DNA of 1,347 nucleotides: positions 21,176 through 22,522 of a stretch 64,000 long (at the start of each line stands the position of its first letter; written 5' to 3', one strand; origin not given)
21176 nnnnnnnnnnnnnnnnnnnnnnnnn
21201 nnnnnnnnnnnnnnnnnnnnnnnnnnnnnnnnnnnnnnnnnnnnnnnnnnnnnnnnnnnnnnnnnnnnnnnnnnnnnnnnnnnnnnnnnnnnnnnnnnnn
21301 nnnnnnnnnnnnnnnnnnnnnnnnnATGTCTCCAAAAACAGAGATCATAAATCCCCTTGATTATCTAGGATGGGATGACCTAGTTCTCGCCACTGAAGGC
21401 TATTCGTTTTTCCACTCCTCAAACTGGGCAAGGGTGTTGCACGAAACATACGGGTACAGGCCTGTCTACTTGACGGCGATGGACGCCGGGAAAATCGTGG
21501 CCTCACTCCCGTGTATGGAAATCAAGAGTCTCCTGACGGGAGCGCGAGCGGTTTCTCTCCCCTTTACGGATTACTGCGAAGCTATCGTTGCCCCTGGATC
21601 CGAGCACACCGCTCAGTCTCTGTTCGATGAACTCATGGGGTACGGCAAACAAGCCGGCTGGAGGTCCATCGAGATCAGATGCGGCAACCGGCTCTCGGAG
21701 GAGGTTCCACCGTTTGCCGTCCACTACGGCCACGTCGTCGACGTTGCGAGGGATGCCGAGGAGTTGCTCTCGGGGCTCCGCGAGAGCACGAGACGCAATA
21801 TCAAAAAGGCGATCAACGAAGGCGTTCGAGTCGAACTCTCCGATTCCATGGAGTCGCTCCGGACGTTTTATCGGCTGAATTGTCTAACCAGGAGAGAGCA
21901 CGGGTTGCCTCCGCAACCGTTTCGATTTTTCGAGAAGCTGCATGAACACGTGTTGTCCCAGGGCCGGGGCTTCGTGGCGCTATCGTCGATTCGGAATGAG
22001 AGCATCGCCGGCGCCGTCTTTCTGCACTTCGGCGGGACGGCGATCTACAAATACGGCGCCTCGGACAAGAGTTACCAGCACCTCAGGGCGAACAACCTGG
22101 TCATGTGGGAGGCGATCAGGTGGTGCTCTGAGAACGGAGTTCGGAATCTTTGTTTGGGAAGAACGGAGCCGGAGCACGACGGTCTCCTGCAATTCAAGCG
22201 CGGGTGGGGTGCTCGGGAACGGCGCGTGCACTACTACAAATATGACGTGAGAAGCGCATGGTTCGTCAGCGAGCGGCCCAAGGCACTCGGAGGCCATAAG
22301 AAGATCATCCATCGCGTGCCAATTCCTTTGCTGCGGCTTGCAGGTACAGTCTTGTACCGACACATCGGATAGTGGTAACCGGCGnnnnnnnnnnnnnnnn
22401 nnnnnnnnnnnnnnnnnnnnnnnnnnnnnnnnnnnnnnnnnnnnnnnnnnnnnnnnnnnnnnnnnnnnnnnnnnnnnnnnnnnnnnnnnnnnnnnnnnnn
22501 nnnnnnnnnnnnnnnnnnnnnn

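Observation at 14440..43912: PEP-CTERM/exosortase-type EPS hallmark gene set without exosortase in view, combined with a Wbp-type diacetamido-sugar trio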

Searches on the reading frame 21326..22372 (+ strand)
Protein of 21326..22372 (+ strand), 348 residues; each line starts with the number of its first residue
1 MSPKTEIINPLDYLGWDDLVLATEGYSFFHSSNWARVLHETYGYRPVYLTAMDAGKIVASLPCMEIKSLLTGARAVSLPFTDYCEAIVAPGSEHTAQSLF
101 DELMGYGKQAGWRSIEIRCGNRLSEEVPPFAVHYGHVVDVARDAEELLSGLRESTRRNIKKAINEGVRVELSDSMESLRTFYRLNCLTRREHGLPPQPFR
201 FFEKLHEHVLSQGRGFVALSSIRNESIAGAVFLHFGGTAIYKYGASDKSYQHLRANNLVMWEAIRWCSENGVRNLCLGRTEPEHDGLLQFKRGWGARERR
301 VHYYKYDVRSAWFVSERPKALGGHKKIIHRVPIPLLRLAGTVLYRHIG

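Call 4: search_protein_families(library=ncbifam, proteins=[window:21326-22372:+], max_evalue=0.001)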
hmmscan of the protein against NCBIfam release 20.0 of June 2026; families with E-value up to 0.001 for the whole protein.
window:21326-22372:+ (348 aa): 2 families
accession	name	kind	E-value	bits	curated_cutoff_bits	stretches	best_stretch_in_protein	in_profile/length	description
TIGR03019.1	pepcterm_femAB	equivalog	1.5e-41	142.6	260.35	1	16-348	3-330/330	FemAB family XrtA/PEP-CTERM system-associated protein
NF047883.1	UAcmpLyAlTFemX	equivalog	9.2e-09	35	500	1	143-294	159-311/337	UDP-N-acetylmuramoylpentapeptide-lysine N(6)-alanyltransferase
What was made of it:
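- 21326..22372 (+): FemAB-family, VimA-like, probable aminoacyl-tRNA-dependent aminoacyl transferase. Best and almost only NCBIfam hit is TIGR03019, 142.6 (cut-off 260) (call 4).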

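Call 19: find_homologous_proteins(query=window:21326-22372:+, max_evalue=1e-10)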
Query window:21326-22372:+ (348 aa): 5185 proteins with E <= 1e-10 among 7991 candidates; the best 120 are listed.
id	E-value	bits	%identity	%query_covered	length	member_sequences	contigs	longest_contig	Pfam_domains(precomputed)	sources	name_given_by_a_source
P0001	3.4e-239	811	100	100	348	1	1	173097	PF13480.14,PF02388.23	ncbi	ncbi:MAG: GNAT family N-acetyltransferase [Nitrospirota bacterium]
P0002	4.7e-172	590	72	100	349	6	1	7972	PF13480.14,PF02388.23,PF04339.19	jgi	jgi:predicted N-acyltransferase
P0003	7.3e-168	576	73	100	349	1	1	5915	PF13480.14,PF02388.23,PF04339.19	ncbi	-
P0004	1.6e-155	536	65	100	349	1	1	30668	PF13480.14,PF02388.23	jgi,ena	-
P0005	3.4e-152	525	72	90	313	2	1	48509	PF13480.14,PF02388.23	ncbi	ncbi:MAG: lipid II:glycine glycyltransferase FemX [Nitrospirota bacterium]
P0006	2.5e-150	519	62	99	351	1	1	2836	PF13480.14,PF02388.23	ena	-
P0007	1.1e-148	513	62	100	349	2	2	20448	PF13480.14,PF02388.23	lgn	-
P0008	1.0e-145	503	61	100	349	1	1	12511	PF13480.14,PF02388.23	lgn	-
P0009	2.7e-141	489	57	99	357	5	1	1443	PF13480.14,PF02388.23,PF04339.19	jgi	-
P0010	3.8e-141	488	57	99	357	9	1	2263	PF13480.14,PF02388.23,PF04339.19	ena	-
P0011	4.5e-141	488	60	100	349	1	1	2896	PF13480.14,PF02388.23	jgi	jgi:hypothetical protein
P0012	1.4e-140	486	57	99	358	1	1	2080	PF13480.14,PF02388.23,PF04339.19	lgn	-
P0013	6.8e-140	484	57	100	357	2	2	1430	PF13480.14,PF02388.23,PF04339.19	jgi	-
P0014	1.3e-139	483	58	100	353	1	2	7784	PF13480.14,PF02388.23,PF04339.19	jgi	jgi:Acetyltransferase (GNAT) domain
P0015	4.0e-139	482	58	99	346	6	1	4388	PF13480.14,PF02388.23,PF04339.19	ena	-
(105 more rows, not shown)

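Call 20: find_encoding_contigs(protein=P0001, flank=10000, max_places=3)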
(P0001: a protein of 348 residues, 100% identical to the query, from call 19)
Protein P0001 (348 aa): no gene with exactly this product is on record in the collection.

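Call 21: find_encoding_contigs(protein=P0005, flank=10000, max_places=2)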
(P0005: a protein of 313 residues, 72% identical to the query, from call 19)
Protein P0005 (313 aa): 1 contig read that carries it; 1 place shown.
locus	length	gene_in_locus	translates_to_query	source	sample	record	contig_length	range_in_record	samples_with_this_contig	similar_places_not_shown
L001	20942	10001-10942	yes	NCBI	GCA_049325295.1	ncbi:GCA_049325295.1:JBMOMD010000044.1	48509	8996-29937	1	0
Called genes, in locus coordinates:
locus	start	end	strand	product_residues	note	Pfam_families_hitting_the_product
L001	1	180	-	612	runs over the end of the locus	PF27907:CHP04442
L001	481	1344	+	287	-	PF00005:ABC_tran, PF13304:AAA_21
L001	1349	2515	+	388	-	PF00950:ABC-3, PF01032:FecCD (faint), PF00403:HMA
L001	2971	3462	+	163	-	PF02563:Poly_export, PF10531:SLBB, PF22461:SLBB_2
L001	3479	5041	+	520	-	PF13807:GNVR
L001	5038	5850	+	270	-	PF01656:CbiA (weak), PF10609:ParA, PF13614:AAA_31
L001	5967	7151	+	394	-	PF02397:Bac_transf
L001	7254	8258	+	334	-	PF01408:GFO_IDH_MocA, PF03447:NAD_binding_3 (weak), PF02894:GFO_IDH_MocA_C, PF22725:GFO_IDH_MocA_C3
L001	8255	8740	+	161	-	PF14602:Hexapep_2 (faint), PF25084:LbH_EIF2B (weak), PF25087:GMPPB_C (weak), PF00132:Hexapep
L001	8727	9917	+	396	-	PF00155:Aminotran_1_2 (weak), PF01041:DegT_DnrJ_EryC1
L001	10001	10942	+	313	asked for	PF02388:FemAB (weak), PF13480:Acetyltransf_6, PF02388:FemAB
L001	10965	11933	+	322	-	-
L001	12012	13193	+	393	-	PF01041:DegT_DnrJ_EryC1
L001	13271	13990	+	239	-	PF25084:LbH_EIF2B (faint), PF00132:Hexapep (weak), PF25087:GMPPB_C, PF00132:Hexapep (weak)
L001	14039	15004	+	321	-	PF00583:Acetyltransf_1, PF13673:Acetyltransf_10 (weak), PF13508:Acetyltransf_7, PF18014:Acetyltransf_18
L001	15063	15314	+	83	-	PF00550:PP-binding (weak)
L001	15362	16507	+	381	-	PF02771:Acyl-CoA_dh_N, PF02770:Acyl-CoA_dh_M, PF00441:Acyl-CoA_dh_1, PF08028:Acyl-CoA_dh_2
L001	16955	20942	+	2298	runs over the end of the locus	-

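Call 22: find_encoding_contigs(protein=P0004, flank=10000, max_places=2)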
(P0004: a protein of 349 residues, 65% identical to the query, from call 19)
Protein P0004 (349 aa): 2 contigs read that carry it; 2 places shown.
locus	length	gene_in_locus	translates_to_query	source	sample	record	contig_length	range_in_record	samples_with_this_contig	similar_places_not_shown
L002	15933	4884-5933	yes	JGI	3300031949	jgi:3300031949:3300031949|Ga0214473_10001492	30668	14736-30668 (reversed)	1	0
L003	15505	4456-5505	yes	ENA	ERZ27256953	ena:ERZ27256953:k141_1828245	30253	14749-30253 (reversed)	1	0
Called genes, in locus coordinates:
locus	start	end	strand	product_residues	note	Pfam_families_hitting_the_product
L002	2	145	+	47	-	?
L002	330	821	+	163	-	PF02357:NusG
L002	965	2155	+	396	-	PF02397:Bac_transf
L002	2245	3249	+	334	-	PF01408:GFO_IDH_MocA, PF03447:NAD_binding_3 (faint), PF02894:GFO_IDH_MocA_C, PF22725:GFO_IDH_MocA_C3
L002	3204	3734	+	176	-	PF25084:LbH_EIF2B (weak), PF25087:GMPPB_C (weak), PF14602:Hexapep_2 (faint), PF00132:Hexapep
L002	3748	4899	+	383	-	PF00155:Aminotran_1_2 (weak), PF01041:DegT_DnrJ_EryC1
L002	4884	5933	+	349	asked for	PF02388:FemAB (weak), PF13480:Acetyltransf_6, PF02388:FemAB (weak)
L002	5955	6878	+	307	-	-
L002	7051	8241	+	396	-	PF01266:DAO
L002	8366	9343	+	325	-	PF01073:3Beta_HSD, PF01370:Epimerase, PF02719:Polysacc_synt_2, PF04321:RmlD_sub_bind (weak), PF07993:NAD_binding_4, PF08659:KR (weak), PF16363:GDP_Man_Dehyd, PF13460:NAD_binding_10 (weak), +2 more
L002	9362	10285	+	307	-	PF00483:NTP_transferase, PF12804:NTP_transf_3 (faint)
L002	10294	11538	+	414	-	PF01041:DegT_DnrJ_EryC1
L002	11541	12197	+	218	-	PF25084:LbH_EIF2B (faint), PF25087:GMPPB_C, PF00132:Hexapep, PF14602:Hexapep_2 (faint), PF00132:Hexapep (weak)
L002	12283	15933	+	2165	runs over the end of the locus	PF20254:DMFA2_C, PF17957:Big_7, PF13313:DUF4082, PF02368:Big_2, PF05345:He_PIG, PF13313:DUF4082, PF02368:Big_2, PF05345:He_PIG, +3 more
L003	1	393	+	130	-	?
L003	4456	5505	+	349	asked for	PF02388:FemAB (weak), PF13480:Acetyltransf_6, PF02388:FemAB (weak)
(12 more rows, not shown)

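Call 25: find_related_loci(query=A1, collection=genome_contigs, flank=10000)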
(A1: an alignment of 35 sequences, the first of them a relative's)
Query A1 (348 aa) in genome_contigs; peptide patterns used: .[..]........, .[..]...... (x = any residue, [..] = any of these).
600 stretches matched a pattern (row limit reached: there are more); 509 encode a relative of the query (tblastn E <= 1e-3); the best 80 are kept; 80 distinct loci.
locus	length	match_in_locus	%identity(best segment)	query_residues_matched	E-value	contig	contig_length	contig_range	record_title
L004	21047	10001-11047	73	1-348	1e-176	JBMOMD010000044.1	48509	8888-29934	MAG: Nitrospirota bacterium isolate Betzabe_MAG041 MAG041_44, whole genome shotgun sequence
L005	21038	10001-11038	51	1-348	5e-134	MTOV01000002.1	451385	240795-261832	MAG: Nitrospirae bacterium JdFR-86 JGI24020J35080_1000004, whole genome shotgun sequence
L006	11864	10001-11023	52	6-348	6e-132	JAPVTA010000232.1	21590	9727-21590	MAG: Thermodesulfobacteriota bacterium isolate MW3_metabat.11 k97_704796, whole genome shotgun sequence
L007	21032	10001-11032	56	1-348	8e-131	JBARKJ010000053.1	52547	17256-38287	MAG: Nitrospirota bacterium isolate MFD06091_ilm_asm_bin59 k127_766002, whole genome shotgun sequence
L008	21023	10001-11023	55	6-348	1e-129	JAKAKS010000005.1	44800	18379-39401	MAG: Nitrospirae bacterium isolate WY4.bin81 NODE_910_length_44800_cov_2.450048, whole genome shotgun sequence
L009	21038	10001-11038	56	1-348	5e-133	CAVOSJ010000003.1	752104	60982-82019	MAG: Nitrospirota bacterium isolate MFD00008.bin.1.129 genome assembly, contig: contig_24148, whole genome shotgun seque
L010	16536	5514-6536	54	6-348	2e-128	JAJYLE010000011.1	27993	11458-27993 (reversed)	MAG: Nitrospirae bacterium isolate DBS2-1.bin64 NODE_2873_length_27993_cov_1.311383, whole genome shotgun sequence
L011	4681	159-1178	53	7-348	7e-127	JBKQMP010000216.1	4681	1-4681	MAG: Dissulfurispiraceae bacterium isolate LABRr1A1B1C__bin_2 LABRr1A1B1C_000000352289, whole genome shotgun sequence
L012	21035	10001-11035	52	1-348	2e-125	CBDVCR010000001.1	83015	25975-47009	MAG TPA_asm: uncultured bacterium isolate SRR22302368_binner23_Refined_11 genome assembly, contig: ERZ25747235.50, whole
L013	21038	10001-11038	50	1-348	2e-124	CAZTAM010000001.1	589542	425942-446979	MAG TPA_asm: uncultured Nitrospiraceae bacterium isolate SRP323723_co1_34 genome assembly, contig: NODE_1_length_589542_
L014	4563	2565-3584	53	6-347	7e-125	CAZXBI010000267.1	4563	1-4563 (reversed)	MAG TPA_asm: uncultured Syntrophorhabdus sp. isolate SRP302447_co4_432 genome assembly, contig: NODE_53069_length_4563_c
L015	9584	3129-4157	53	4-348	3e-123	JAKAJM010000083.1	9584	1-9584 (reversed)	MAG: Nitrospirae bacterium isolate WY3.bin97 NODE_13488_length_9584_cov_1.556730, whole genome shotgun sequence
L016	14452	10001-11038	51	1-348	9e-123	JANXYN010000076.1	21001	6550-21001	MAG: Geobacteraceae bacterium isolate GL140_3_metabat_43 GL140_3_k141_2877058, whole genome shotgun sequence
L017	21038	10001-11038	53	1-348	2e-122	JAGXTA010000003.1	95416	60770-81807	MAG: Deltaproteobacteria bacterium isolate CROMO_BS_46_3 c_000000000123, whole genome shotgun sequence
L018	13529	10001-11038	51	1-348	4e-122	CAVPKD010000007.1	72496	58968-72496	MAG: Nitrospirota bacterium isolate MFD10007.bin.2.19 genome assembly, contig: contig_47326, whole genome shotgun sequen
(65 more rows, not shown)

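Call 31: search_protein_families(library=pfam, proteins=[window:21326-22372:+], max_evalue=0.01)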
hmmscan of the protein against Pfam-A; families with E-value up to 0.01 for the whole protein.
window:21326-22372:+ (348 aa): 3 families
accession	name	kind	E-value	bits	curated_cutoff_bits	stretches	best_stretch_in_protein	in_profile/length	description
PF13480.13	Acetyltransf_6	-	9e-18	65.2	22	1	151-281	3-138/143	Acetyltransferase (GNAT) domain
PF02388.22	FemAB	-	1.5e-17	64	24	2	226-296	307-380/406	FemAB family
PF04339.18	FemAB_like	-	3.3e-05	23.7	27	0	145-308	173-337/369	Peptidogalycan biosysnthesis/recognition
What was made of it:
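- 21326..22372 (+): Pfam Acetyltransf_6 and FemAB (call 31).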

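Call 49: search_solved_structures(query=A1, max_evalue=0.1)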
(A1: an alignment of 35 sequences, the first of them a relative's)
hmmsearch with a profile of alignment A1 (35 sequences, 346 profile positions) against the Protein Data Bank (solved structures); distinct sequences matched with E-value up to 0.1: 9.
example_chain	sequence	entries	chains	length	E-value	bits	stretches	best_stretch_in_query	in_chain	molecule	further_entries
6snr_A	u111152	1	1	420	2e-12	50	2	222-311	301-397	Lipid II:glycine glycyltransferase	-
1xe4_A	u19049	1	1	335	2.2e-10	43.3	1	134-290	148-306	FemX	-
1ne9_A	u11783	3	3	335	2.3e-10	43.3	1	134-290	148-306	FemX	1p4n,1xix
3gkr_A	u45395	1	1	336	2.3e-10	43.3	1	134-290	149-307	FemX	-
4ii9_A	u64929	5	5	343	2.4e-10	43.2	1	134-290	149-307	FemX | UDP-N-acetylmuramoylpentapeptide-lysine N(6)-alanyltransferase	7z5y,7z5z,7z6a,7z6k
1xf8_A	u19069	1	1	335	7.7e-10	41.6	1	134-290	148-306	FemX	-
1lrz_A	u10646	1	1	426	1.6e-05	27.4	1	225-302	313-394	factor essential for expression of methicillin resistance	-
9wqw_A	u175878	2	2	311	8.1e-05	25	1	141-295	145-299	aminoacyl-tRNA-dependent peptide synthase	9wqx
9wqy_A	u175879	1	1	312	0.00052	22.4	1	137-304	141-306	aminoacyl-tRNA-dependent peptide synthase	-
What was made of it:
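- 21326..22372 (+): Profile against PDB: FemX 2e-12 (call 49).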

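Call 59: predict_structure(alignment_id=A1)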
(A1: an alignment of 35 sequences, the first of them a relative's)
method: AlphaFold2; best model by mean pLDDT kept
length: 348 residues; sequences in the alignment: 35
mean_pLDDT: 89.0   pTM: 0.88
mean pLDDT of the five models: 89.0, 88.5, 88.3, 87.1, 87.0
residues with pLDDT >= 90: 208; 70-90: 118; 50-70: 18; < 50: 4
segments of 3 or more residues with pLDDT < 50: 319-322
pLDDT, mean of each block of 10 residues (from residue 1): 82 95 89 94 93 92 89 79 77 84 93 88 77 90 90 95 98 98 94 89 97 97 97 92 91 96 95 90 86 90 90 72 67 87 78
secondary structure, 60 per line:
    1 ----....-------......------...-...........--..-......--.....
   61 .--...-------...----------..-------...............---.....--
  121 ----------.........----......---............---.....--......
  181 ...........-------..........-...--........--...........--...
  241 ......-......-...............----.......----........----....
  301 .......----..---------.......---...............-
elements in order: E5-8 H16-21 H32-42 E48-53 E56-61 E64-66 E74-76 H96-110 E114-118 E131-139 H144-149 H153-164 E168-172 H175-191 H199-208 E215-222 E225-235 E238-246 H248-253 H255-269 E274-280 H285-292 E297-307 H323-329 H333-347

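Call 63: fold_search(model_id=the predicted structure, library=pdb)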
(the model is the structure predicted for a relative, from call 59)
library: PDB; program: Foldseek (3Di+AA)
matches with E <= 10: 898; with E <= 0.001: 169
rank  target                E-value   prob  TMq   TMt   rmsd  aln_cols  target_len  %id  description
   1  6snr                  5.8e-16  1.00  0.66  0.58   4.8       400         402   15  Crystal structure of FemX (released 2020-09-09)
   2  1xe4                  9.3e-16  1.00  0.64  0.67   4.6       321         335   17  Crystal Structure of Weissella viridescens FemX (K36M) Mutant (released 2005-05-31)
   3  1xf8                  9.8e-16  1.00  0.68  0.71   4.5       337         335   16  Crystal Structure of Weissella viridescens FemX (Y254F) Mutant (released 2005-05-31)
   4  7z5y_A                1.9e-15  1.00  0.66  0.68   3.8       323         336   17  CRYSTAL STRUCTURE OF WEISSELLA VIRIDESCENS FEMXVV NON-RIBOSOMAL AMINO ACID TRANSFERASE IN COMPLEX WITH A PEPTIDYL-XNA  (released 2022-10-26)
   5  7z6a_A                2.5e-15  1.00  0.65  0.68   4.0       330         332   17  CRYSTAL STRUCTURE OF WEISSELLA VIRIDESCENS FEMXVV NON-RIBOSOMAL AMINO ACID TRANSFERASE IN COMPLEX WITH A PEPTIDYL-XNA  (released 2022-10-26)
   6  1ne9                  7.2e-15  1.00  0.67  0.69   4.4       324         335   17  Crystal Structure of Weissella viridescens FemX at 1.7 Ang Resolution (released 2004-02-10)
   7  1lrz                  9.6e-15  1.00  0.66  0.58   5.6       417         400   13  x-ray crystal structure of staphylococcus aureus femA (released 2002-09-04)
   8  4ii9_A                9.6e-15  1.00  0.66  0.67   3.9       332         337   16  Crystal structure of Weissella viridescens FemXVv non-ribosomal amino acid transferase in complex with a peptidyl-RNA  (released 2013-07-03)
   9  9wqy                  1.4e-14  1.00  0.62  0.75   4.3       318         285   16  aminoacyl-tRNA-dependent peptide synthase, Sba18, complexed with streptothrisamine (released 2026-04-01)
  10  9wqx                  1.5e-14  1.00  0.63  0.75   4.2       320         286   16  aminoacyl-tRNA-dependent peptide synthase, Sbb17, complexed with streptothrisamine (released 2026-04-01)
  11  9wqw                  1.7e-14  1.00  0.64  0.75   4.1       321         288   16  aminoacyl-tRNA-dependent peptide synthase, Sbb17 (released 2026-04-01)
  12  7wx7                  3.5e-11  1.00  0.44  0.51   8.6       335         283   12  complex of a legionella acetyltransferase VipF and COA/ACO (released 2023-02-22)
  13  7wx5                  4.1e-10  1.00  0.45  0.52   8.8       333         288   11  a Legionella acetyltransferase effector VipF (released 2023-02-22)
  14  6wqb                  4.9e-10  1.00  0.48  0.55   8.6       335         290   11  Crystal structure of VipF from Legionella hackeliae in complex with acetyl-CoA (released 2021-11-10)
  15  6wqc                  5.9e-10  1.00  0.47  0.54   8.8       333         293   11  Crystal structure of VipF from Legionella hackeliae in complex with CoA (released 2021-11-10)
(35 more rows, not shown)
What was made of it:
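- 21326..22372 (+): Foldseek top hits are FemX, FemA and Sbb17/Sba18, E about 1e-15 (calls 59, 63).
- Fold evidence: FemX / aminoacyl-tRNA-transferase fold for 21326-22372 (calls 49, 63).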
